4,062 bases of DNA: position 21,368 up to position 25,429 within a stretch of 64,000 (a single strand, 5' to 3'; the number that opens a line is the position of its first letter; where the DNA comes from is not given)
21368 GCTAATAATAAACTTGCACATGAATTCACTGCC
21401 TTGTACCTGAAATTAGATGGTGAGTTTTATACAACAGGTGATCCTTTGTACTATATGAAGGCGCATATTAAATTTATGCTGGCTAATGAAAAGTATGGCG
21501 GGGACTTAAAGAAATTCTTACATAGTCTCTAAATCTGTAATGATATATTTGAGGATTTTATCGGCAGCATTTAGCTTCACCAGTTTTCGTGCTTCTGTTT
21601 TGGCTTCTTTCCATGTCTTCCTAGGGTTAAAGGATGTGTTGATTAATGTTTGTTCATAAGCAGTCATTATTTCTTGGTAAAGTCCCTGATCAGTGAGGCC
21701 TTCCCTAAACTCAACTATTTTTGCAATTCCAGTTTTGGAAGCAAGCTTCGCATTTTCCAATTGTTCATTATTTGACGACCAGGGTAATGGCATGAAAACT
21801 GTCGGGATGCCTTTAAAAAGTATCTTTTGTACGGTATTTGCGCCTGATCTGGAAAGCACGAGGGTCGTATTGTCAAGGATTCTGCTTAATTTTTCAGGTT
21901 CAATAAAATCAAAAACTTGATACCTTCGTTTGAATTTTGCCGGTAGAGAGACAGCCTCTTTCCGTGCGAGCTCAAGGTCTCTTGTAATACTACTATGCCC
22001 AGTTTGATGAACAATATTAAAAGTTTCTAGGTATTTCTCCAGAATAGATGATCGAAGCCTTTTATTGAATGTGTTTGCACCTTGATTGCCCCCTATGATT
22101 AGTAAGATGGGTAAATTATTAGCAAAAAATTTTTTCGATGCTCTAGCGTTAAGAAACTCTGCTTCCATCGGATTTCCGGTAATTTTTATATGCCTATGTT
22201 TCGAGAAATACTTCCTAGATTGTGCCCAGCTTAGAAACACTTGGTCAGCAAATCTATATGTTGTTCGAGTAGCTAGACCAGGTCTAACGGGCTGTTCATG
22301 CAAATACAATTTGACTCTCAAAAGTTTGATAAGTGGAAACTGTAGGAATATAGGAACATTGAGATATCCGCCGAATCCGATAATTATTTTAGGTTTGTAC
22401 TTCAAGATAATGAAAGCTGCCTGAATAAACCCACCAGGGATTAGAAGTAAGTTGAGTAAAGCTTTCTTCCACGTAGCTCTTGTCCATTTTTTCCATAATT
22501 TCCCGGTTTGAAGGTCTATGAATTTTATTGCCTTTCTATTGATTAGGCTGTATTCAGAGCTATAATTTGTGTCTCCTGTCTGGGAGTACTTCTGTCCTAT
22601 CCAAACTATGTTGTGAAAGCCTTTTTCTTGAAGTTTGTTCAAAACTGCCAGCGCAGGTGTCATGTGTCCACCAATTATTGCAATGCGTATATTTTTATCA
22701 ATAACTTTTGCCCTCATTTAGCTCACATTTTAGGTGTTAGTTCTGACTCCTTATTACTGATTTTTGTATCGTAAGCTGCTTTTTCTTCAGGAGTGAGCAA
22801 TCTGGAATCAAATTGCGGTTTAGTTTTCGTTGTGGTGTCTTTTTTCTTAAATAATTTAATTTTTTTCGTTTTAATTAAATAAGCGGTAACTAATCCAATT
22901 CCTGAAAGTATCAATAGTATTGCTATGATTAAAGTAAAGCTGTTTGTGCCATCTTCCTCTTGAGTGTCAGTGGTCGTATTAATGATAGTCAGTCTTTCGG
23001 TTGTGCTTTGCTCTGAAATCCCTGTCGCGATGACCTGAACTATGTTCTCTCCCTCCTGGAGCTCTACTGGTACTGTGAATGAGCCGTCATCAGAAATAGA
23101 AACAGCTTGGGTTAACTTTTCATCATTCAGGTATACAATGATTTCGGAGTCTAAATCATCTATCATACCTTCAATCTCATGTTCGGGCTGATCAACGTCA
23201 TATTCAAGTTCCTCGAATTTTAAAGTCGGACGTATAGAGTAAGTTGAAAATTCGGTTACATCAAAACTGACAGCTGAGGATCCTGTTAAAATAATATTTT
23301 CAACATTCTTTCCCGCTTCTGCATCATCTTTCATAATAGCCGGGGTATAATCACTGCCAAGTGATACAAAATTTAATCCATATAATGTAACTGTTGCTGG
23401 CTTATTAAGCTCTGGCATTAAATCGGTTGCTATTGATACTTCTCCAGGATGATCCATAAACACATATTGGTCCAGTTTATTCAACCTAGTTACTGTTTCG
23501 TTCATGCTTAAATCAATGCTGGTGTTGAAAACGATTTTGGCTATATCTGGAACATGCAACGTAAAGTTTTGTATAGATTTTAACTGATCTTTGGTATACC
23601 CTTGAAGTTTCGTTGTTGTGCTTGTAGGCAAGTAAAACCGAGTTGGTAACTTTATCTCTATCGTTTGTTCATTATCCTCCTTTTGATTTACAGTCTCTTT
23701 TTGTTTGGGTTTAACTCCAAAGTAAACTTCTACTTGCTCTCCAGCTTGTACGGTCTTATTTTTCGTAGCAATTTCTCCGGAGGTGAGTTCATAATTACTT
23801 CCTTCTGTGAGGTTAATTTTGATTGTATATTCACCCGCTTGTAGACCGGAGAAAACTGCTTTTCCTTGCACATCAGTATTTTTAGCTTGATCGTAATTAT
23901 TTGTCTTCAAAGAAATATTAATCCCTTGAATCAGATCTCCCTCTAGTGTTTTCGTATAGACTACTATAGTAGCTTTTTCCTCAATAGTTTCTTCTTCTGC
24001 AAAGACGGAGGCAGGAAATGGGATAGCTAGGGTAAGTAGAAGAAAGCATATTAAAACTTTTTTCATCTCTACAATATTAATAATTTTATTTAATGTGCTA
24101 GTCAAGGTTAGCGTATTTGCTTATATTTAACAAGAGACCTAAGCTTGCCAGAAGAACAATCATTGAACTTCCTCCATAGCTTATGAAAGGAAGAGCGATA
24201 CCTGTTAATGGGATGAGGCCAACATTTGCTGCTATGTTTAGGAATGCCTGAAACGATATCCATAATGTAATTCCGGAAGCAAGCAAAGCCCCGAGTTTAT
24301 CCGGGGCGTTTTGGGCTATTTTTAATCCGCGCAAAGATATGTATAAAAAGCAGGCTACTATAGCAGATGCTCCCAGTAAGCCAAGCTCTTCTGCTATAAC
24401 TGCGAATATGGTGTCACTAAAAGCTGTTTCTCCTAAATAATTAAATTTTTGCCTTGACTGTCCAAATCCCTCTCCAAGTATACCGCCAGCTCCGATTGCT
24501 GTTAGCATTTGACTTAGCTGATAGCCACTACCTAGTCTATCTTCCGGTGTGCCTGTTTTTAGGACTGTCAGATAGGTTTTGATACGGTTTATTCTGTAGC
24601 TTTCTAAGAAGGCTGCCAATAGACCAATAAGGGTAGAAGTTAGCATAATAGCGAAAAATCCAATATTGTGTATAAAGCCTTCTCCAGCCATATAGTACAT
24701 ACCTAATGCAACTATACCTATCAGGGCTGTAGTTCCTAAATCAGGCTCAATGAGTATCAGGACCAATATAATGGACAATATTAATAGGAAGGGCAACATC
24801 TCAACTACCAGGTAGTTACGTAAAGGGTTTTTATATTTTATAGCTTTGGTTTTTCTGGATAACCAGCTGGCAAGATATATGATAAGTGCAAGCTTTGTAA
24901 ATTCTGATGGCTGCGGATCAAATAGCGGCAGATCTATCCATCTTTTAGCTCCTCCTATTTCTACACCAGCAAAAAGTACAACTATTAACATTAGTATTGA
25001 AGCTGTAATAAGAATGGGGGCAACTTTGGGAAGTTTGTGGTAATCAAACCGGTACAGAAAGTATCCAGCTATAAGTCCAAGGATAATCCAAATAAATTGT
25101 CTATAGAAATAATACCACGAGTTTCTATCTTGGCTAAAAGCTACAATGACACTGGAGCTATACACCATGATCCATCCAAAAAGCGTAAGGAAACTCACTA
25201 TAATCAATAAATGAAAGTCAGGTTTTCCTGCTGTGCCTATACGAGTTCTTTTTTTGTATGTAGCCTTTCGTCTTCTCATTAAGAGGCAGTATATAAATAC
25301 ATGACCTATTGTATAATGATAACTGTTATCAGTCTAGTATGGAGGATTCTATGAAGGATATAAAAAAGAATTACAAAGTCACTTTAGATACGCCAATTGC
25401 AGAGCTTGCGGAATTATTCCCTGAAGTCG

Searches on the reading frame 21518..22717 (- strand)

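Call 77: search_protein_families(library=pfam, proteins=[window:21518-22717:-], max_evalue=0.00001)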
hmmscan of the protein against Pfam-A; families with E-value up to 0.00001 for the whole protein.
window:21518-22717:- (399 aa): 2 families
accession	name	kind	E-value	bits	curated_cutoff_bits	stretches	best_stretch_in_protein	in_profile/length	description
PF04101.22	Glyco_tran_28_C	-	7.4e-19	68.8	22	1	205-350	2-137/166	Glycosyltransferase family 28 C-terminal domain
PF03033.26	Glyco_transf_28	-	3.2e-18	66.6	26.2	1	16-161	9-138/139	Glycosyltransferase family 28 N-terminal domain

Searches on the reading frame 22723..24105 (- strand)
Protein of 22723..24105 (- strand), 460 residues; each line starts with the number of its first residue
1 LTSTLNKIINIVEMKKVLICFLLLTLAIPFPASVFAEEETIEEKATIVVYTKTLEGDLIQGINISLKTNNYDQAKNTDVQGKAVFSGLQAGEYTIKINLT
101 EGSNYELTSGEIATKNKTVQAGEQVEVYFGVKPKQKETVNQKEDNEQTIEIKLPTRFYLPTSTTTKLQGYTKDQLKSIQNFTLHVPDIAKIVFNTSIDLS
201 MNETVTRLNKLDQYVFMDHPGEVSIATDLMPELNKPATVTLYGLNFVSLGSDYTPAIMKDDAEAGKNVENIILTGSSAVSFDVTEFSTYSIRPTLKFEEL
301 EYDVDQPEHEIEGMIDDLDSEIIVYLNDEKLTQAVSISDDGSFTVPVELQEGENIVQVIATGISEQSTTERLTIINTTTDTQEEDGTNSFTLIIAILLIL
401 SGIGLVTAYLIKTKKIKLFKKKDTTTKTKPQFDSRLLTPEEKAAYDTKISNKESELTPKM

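Call 77: search_protein_families(library=pfam, proteins=[window:22723-24105:-], max_evalue=0.00001)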
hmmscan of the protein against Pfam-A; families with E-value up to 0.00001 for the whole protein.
window:22723-24105:- (460 aa): 2 families
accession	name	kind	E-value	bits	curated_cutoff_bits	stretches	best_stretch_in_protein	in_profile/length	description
PF09136.16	Glucodextran_B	-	1.8e-08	34.6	27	1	308-375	18-80/83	Glucodextranase, domain B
PF04096.20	Nucleoporin2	-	5.9e-06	26.9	28.4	0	158-245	4-93/148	Nup98-96 autopeptidase S59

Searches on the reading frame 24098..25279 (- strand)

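Call 77: search_protein_families(library=pfam, proteins=[window:24098-25279:-], max_evalue=0.00001)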
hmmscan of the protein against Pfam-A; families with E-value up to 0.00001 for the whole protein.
window:24098-25279:- (393 aa): 1 family
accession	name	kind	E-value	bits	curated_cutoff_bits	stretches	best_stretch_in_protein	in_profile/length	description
PF01098.24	FTSW_RODA_SPOVE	-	3.6e-98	329.3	26.4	1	24-390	3-354/356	Cell cycle protein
